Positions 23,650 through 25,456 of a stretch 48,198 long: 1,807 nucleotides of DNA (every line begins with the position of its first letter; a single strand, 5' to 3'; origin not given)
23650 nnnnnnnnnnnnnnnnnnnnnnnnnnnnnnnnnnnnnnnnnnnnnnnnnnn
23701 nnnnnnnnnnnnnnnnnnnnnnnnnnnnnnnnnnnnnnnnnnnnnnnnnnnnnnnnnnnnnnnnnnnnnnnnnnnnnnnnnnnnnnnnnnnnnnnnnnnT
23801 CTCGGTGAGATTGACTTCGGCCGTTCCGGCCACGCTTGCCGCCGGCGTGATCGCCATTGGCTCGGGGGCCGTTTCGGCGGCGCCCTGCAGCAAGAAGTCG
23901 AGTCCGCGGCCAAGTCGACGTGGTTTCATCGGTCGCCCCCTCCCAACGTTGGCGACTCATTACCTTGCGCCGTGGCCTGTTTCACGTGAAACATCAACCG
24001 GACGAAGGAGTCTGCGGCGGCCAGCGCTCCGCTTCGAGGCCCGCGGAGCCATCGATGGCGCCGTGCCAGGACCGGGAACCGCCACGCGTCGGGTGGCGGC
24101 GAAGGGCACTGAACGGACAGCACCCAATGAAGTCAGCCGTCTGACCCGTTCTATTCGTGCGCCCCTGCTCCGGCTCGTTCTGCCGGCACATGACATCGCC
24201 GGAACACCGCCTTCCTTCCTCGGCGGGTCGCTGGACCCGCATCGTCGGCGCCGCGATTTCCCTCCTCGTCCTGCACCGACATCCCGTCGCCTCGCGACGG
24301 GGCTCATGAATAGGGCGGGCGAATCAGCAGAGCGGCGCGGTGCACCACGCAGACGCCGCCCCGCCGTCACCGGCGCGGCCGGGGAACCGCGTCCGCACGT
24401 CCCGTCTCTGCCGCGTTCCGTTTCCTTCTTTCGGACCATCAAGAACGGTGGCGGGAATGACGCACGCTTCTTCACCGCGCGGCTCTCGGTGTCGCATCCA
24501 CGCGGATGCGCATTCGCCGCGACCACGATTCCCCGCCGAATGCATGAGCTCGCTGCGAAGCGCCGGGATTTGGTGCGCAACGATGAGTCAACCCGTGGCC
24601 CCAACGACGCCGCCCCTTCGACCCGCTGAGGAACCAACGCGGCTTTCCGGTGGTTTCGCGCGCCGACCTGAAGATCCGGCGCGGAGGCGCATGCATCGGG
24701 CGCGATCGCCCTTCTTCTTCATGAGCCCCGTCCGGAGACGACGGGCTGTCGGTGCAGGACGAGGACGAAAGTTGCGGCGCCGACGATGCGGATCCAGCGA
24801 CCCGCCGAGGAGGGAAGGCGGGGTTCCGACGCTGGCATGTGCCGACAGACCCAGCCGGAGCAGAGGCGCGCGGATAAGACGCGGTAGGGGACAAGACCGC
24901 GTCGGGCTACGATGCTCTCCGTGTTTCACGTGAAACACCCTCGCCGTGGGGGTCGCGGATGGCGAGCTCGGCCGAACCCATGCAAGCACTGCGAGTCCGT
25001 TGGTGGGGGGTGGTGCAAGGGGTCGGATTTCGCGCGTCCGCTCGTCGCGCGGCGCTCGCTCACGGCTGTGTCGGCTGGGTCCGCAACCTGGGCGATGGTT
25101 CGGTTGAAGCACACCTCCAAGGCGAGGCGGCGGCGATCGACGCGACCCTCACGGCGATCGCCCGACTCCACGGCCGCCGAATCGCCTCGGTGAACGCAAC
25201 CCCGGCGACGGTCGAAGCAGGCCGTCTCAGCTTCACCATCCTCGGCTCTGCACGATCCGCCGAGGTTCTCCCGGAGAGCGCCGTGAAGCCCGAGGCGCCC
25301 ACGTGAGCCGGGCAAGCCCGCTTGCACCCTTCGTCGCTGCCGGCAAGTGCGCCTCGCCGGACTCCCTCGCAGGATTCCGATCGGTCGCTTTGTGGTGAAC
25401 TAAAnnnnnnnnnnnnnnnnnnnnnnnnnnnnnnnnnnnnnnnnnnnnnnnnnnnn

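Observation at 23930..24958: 1-kb non-coding locus with two perfect parS sites bracketing a 160-bp ungapped inverted repeat, between an orphan parB and acyP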

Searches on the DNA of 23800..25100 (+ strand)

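Call 8: search_rna_families(source=window, start=23800, end=25100, threshold=evalue, max_evalue=10)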
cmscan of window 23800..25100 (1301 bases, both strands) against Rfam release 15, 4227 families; matches with E-value up to 10: 5.
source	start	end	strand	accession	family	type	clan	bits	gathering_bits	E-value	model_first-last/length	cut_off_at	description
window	24660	24761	-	RF01665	P13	Gene; sRNA;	-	18.8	70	5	1-76/76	no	Pseudomonas sRNA P13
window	23835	23894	-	RF03170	c-di-GMP-II-GCG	Cis-reg; riboswitch;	CL00127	16.8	47.9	9.3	1-85/85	no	c-di-GMP-II-GCG riboswitch aptamer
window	24718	24824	-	RF02837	anti-hemB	Gene; sRNA;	-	15.2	49.5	1.5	1-81/81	no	Burkholderia RNA 7 (anti-hemB)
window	24204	24311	+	RF02837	anti-hemB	Gene; sRNA;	-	14.6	49.5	2.3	1-81/81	no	Burkholderia RNA 7 (anti-hemB)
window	24574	24617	-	RF02133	HOXB13-AS1_2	Gene; lncRNA;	-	13.1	40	4.1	1-81/81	no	HOXB13 antisense RNA 1 conserved region 2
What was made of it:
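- On Structured small RNA family (Rfam or new): Only junk hits at E up to 10 (call 8).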

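Call 85: build_rna_model(alignment_id=A4, structure=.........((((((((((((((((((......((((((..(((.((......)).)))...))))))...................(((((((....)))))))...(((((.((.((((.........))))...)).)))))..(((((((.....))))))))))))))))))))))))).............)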
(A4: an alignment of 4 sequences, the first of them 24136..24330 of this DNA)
Model R1 built from alignment A4 (4 sequences, 197 columns); structure: as given.
model positions 190; base pairs 54; branch points 3; effective number of sequences 1.3; information 0.59 bits per position. Calibrated on 0.2 Mb of random sequence (short: E-values are rough).
structure used (alignment columns):
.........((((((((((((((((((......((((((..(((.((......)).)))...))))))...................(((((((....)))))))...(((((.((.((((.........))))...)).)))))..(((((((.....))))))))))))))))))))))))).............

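Call 86: search_with_rna_model(model_id=R1, sources=[window, L013, L016, L017, L020, L021, L022, L025, L026, L029, L030, L031, L011], max_evalue=10)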
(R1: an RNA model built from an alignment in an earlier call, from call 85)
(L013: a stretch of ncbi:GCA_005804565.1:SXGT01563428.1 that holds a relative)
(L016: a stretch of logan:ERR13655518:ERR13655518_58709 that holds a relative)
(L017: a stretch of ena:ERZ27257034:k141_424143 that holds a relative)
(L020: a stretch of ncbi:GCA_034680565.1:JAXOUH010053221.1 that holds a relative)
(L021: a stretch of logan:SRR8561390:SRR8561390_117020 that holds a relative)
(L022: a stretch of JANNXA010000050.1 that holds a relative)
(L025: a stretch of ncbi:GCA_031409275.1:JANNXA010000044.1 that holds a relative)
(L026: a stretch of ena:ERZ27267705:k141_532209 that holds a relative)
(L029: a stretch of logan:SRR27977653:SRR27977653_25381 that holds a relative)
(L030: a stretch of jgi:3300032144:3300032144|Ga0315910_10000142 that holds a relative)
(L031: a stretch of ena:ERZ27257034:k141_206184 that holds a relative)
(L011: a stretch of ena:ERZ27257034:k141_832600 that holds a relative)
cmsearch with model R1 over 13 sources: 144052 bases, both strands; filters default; matches with E-value up to 10: 128.
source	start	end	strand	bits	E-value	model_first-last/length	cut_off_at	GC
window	24141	24330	+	213.1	7.7e-61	1-190/190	no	0.67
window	24698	24887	-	187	3.5e-53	1-190/190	no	0.69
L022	1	160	+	154.1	1.6e-43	29-190/190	5'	0.68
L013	2698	2755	+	30.5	2.8e-07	1-190/190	no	0.71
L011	4894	4951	+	30.5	2.8e-07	1-190/190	no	0.71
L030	4301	4429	-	17.5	0.0018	1-190/190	no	0.72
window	13541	13590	-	15.2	0.0085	102-161/190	no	0.74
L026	9389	9431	+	14.2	0.017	1-190/190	no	0.77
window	22460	22512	+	13.6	0.025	1-190/190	no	0.75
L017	5262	5474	+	12.3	0.06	1-190/190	no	0.71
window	13747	13781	-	12.1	0.07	1-190/190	no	0.89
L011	196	295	-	11.5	0.11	16-168/190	no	0.73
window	22482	22641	-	10.8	0.16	1-190/190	no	0.72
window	13692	13738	-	10.7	0.17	1-190/190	no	0.72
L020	3681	3771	+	10.5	0.2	1-190/190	no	0.59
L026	6774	6841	+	10.5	0.2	1-190/190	no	0.71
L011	5693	5866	-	10.3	0.24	1-190/190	no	0.7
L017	3052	3072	-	10.1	0.27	141-161/190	no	0.76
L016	7410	7457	+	9.9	0.3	1-190/190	no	0.79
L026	9331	9381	+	9.8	0.32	1-190/190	no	0.76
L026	9384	9422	-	9.7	0.34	1-190/190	no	0.72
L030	2586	2625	+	9.6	0.38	1-190/190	no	0.8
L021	333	390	-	9.6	0.38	1-190/190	no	0.78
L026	2476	2509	-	9.4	0.42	1-190/190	no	0.71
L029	7008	7083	-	9.4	0.42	104-161/190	no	0.72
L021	6139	6202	-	9.4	0.42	1-190/190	no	0.72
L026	9324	9375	-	9.2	0.48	1-190/190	no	0.75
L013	3499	3670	-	9.1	0.52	1-190/190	no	0.7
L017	6300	6351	+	9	0.54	1-190/190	no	0.81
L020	5796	5848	-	8.9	0.6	1-190/190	no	0.83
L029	5503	5542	+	8.8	0.65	1-190/190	no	0.77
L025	2139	2178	-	8.3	0.88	1-190/190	no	0.62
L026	4488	4536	-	8.2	0.92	1-190/190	no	0.67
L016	4975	5055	-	8.2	0.93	1-190/190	no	0.68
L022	5860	5914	-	8.2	0.93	1-190/190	no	0.78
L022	5186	5234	+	8.1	0.99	1-190/190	no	0.69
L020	7254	7297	+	8.1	1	1-190/190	no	0.8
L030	1760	1833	-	8.1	1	1-190/190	no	0.72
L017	5440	5494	-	7.9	1.1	1-190/190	no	0.75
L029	1125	1194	-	7.9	1.1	1-190/190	no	0.71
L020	3346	3390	+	7.9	1.2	1-190/190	no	0.8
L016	6377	6455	+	7.9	1.2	1-190/190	no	0.72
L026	1379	1432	+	7.8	1.2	1-190/190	no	0.7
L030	681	742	+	7.8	1.3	1-190/190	no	0.76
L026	442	487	+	7.7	1.4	1-190/190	no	0.76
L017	2437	2491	+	7.5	1.5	1-190/190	no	0.75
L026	1474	1553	+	7.4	1.6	1-190/190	no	0.71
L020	1362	1417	+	7.4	1.7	1-190/190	no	0.79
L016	527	589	-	7.3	1.7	1-190/190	no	0.68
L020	6026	6079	-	7.3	1.7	1-190/190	no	0.69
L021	8469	8497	-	7.3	1.8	31-61/190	no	0.72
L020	5448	5510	-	7.2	1.8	1-190/190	no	0.75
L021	471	545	-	7.2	1.9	1-190/190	no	0.67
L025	6321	6362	+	7.2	1.9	1-190/190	no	0.69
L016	4073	4106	-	7.1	2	1-190/190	no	0.68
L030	4143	4180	-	6.9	2.2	1-190/190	no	0.82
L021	3826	3880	+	6.9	2.3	1-190/190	no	0.67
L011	2187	2241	-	6.8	2.4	1-190/190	no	0.8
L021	7257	7311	+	6.8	2.4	1-190/190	no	0.67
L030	7696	7732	-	6.7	2.6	1-190/190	no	0.81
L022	830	860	+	6.7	2.6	107-137/190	no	0.87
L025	10101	10135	-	6.7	2.7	105-139/190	no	0.8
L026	1071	1131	-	6.5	3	1-190/190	no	0.79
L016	3838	3907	-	6.5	3.1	1-190/190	no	0.67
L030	6371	6429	+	6.4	3.1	1-190/190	no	0.8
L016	2490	2530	+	6.4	3.2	1-190/190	no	0.71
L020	5931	5968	+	6.4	3.3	1-190/190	no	0.74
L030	1310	1373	+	6.4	3.3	1-190/190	no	0.78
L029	3874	3893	-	6.2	3.6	81-100/190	no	0.95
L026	877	908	-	6.1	3.9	1-190/190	no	0.69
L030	4549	4603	-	6.1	4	1-190/190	no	0.65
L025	8408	8427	-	6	4.1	142-161/190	no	0.8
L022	1096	1133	+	6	4.1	1-190/190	no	0.82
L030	954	1006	-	6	4.2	1-190/190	no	0.66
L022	1390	1424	-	6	4.3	1-190/190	no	0.83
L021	6793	6827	-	6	4.3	1-190/190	no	0.63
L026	1706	1772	-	6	4.3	1-190/190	no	0.79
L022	373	446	-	6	4.3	1-190/190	no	0.68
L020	6016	6042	+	5.9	4.4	109-135/190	no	0.78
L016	3233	3252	-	5.9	4.6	81-100/190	no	0.9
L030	3071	3101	-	5.8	4.7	31-61/190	no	0.84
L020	3495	3550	+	5.8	4.8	1-190/190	no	0.66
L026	7275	7333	-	5.7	5.3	1-190/190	no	0.66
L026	1713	1779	+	5.6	5.5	1-190/190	no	0.78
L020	5749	5765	-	5.4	6.5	144-160/190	no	0.82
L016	7233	7377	+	5.3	6.6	1-190/190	no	0.74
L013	1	46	-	5.3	6.6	1-47/190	3'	0.78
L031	3916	3947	-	5.2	7.2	30-62/190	no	0.78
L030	4032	4069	-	5.2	7.4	1-190/190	no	0.82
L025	6511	6545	-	5.1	7.7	66-100/190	no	0.77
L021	8814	8836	-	5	8.1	78-100/190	no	0.91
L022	516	543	-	4.9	8.6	31-61/190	no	0.64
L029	3774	3863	+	4.8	9.3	1-190/190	no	0.71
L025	3155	3200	+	4.8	9.6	1-190/190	no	0.65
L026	4601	4742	-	4.8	9.7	1-190/190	no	0.62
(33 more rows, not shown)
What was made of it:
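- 24141..24330 (+): Repeat unit L (left arm; core 24147-24322). The strand is the arbitrary 'inward' sense. CM score 213 bits (call 86).
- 24698..24887 (-): Repeat unit R (right arm; core 24706-24881). CM score 187 bits (call 86).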

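Call 87: search_with_rna_model(model_id=R1, source=L013, start=2600, end=2950, max_evalue=1, show_alignments=1)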
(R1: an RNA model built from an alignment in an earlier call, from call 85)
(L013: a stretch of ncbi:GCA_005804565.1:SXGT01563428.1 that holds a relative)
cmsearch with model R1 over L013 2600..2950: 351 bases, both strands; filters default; matches with E-value up to 1: 1.
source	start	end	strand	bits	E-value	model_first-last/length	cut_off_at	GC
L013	2698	2755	+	30.5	6.7e-10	1-190/190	no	0.71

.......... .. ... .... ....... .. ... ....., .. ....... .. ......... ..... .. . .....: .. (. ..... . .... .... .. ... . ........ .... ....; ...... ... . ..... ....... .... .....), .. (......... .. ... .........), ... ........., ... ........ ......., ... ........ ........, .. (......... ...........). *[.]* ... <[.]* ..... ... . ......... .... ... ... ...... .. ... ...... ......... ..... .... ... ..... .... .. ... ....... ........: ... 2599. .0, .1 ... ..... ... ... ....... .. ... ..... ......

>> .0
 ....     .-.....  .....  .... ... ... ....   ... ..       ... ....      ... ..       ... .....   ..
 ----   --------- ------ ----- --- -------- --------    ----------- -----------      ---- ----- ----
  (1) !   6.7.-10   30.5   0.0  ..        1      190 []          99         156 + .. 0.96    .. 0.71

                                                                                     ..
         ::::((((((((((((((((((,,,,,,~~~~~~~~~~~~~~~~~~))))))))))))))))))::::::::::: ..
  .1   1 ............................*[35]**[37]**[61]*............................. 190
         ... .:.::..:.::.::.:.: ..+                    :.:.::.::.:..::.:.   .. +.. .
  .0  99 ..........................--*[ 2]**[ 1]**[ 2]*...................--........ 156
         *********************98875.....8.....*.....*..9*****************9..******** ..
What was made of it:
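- Tried and rejected: Its one 'significant' extra hit (L013 2698-2755) is just the generic terminator hairpin of parB matching the model's closing helix (calls 86, 87).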

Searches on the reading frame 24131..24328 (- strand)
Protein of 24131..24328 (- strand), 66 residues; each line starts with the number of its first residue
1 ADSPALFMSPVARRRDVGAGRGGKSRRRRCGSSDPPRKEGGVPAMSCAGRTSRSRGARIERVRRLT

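Call 67: search_protein_representatives(alignment_id=A7)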
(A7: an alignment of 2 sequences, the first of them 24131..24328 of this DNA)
Query: 2 sequences, 66 profile positions. Proteins with E-value up to 0.001 (for the whole library): 2; up to 1e-10: 2; up to 1e-30: 2. The best 2 are listed.
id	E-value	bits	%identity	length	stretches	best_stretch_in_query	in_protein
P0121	2.5e-34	133.0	-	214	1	1-66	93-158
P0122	4.2e-32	125.8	-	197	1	1-66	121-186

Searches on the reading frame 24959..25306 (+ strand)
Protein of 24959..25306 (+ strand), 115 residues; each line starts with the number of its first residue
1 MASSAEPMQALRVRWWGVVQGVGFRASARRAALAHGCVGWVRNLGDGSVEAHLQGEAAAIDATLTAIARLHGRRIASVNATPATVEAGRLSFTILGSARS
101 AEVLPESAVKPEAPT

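Call 12: search_protein_families(library=pfam, proteins=[window:24959-25306:+])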
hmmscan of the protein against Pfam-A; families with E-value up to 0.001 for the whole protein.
window:24959-25306:+ (115 aa): 1 family
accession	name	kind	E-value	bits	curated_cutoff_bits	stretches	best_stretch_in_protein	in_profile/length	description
PF00708.24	Acylphosphatase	-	6.4e-17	62.1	22.5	1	13-93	3-84/85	Acylphosphatase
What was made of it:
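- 24959..25306 (+): Acylphosphatase gene, divergent from parB. Pfam PF00708, 6e-17 (call 12).
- Checked: The acylphosphatase gene (24959-25306, plus strand) diverges from it (call 12).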
